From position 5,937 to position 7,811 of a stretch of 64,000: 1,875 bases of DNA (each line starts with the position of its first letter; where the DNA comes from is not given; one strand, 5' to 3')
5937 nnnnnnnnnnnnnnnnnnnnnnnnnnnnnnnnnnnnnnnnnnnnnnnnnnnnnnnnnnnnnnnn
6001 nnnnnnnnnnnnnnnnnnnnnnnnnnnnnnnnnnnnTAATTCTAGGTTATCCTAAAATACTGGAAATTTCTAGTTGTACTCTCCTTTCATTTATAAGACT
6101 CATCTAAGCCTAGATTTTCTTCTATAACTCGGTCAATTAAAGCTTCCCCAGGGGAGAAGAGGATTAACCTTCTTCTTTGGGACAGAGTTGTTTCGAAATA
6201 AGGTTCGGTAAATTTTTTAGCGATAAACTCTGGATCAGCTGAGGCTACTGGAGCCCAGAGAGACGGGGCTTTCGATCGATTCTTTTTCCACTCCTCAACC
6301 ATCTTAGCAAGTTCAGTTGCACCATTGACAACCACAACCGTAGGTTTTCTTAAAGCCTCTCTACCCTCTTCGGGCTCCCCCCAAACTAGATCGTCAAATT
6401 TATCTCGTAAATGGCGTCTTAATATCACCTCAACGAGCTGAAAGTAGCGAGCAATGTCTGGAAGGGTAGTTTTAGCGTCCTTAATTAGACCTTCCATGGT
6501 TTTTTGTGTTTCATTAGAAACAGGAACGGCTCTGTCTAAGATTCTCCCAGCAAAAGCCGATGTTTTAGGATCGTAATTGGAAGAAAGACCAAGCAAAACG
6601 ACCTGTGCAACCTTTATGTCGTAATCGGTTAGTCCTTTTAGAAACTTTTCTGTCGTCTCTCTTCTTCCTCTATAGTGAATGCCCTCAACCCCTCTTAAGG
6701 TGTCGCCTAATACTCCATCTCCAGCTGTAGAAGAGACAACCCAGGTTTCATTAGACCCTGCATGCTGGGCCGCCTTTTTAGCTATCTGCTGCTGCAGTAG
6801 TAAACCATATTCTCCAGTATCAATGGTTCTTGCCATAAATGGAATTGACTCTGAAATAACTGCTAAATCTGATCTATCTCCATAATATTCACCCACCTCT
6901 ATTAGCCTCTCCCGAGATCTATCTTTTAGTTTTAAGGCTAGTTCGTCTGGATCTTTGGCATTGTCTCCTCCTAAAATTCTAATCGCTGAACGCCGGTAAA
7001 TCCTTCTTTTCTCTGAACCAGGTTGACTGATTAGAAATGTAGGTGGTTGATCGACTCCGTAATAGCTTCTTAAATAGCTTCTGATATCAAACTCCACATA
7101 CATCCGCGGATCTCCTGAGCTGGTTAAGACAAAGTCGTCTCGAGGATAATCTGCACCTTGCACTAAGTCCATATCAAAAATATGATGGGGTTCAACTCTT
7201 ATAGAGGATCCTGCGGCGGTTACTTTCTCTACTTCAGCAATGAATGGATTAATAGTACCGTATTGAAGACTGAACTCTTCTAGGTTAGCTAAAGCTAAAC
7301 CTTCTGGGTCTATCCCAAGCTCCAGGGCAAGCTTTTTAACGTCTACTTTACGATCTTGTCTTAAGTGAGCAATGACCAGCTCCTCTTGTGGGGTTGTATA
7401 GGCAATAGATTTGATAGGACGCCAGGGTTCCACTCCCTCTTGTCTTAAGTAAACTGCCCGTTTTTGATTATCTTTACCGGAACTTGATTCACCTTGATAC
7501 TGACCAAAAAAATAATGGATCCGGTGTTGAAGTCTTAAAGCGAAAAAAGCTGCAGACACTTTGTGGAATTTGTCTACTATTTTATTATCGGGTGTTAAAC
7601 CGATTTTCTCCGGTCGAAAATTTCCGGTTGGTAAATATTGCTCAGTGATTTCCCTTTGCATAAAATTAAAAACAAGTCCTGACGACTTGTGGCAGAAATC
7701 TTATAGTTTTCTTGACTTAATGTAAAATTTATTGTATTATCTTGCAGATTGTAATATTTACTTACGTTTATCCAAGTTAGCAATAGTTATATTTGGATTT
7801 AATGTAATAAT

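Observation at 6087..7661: Novel fusion: YbaK/ProX-like deacylase domain attached to a ~350-aa uncharacterised domain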

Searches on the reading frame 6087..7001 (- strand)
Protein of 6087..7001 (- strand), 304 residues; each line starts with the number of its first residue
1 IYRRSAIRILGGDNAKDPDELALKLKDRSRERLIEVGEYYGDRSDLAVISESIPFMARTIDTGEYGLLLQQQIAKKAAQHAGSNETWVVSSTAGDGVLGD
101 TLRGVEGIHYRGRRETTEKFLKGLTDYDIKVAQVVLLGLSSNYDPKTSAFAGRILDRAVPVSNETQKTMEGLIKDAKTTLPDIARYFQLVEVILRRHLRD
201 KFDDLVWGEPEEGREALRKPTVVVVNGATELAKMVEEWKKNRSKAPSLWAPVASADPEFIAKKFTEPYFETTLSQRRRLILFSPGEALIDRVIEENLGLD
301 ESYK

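Call 13: search_protein_families(library=pfam, proteins=[window:6087-7001:-], max_evalue=5)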
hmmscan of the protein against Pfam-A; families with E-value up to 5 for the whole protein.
window:6087-7001:- (304 aa): 2 families
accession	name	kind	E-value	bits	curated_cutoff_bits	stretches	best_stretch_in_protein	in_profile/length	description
PF13429.12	TPR_15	-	0.013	15.4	26.2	1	228-274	196-242/280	Tetratricopeptide repeat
PF09936.14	Methyltrn_RNA_4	-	0.2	11.9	22.6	1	210-295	67-150/182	SAM-dependent RNA methyltransferase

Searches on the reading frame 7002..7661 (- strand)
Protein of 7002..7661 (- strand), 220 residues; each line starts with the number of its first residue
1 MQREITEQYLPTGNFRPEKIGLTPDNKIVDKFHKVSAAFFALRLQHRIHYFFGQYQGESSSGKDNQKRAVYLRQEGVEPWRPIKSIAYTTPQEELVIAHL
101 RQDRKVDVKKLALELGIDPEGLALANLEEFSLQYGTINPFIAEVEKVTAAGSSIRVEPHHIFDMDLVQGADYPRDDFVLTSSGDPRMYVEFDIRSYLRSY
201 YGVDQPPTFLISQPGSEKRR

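Call 13: search_protein_families(library=pfam, proteins=[window:7002-7661:-], max_evalue=5)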
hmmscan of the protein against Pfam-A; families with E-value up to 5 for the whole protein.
window:7002-7661:- (220 aa): 3 families
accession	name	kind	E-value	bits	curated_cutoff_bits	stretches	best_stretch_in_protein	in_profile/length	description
PF04073.20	tRNA_edit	-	0.00015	22.3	25.5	1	73-140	12-81/123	Aminoacyl-tRNA editing domain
PF06969.22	HemN_C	-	0.058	13.9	24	1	93-130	8-45/67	HemN C-terminal domain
PF18379.6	FERM_F1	-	0.23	12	26.1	0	176-205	61-90/96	FERM F1 ubiquitin-like domain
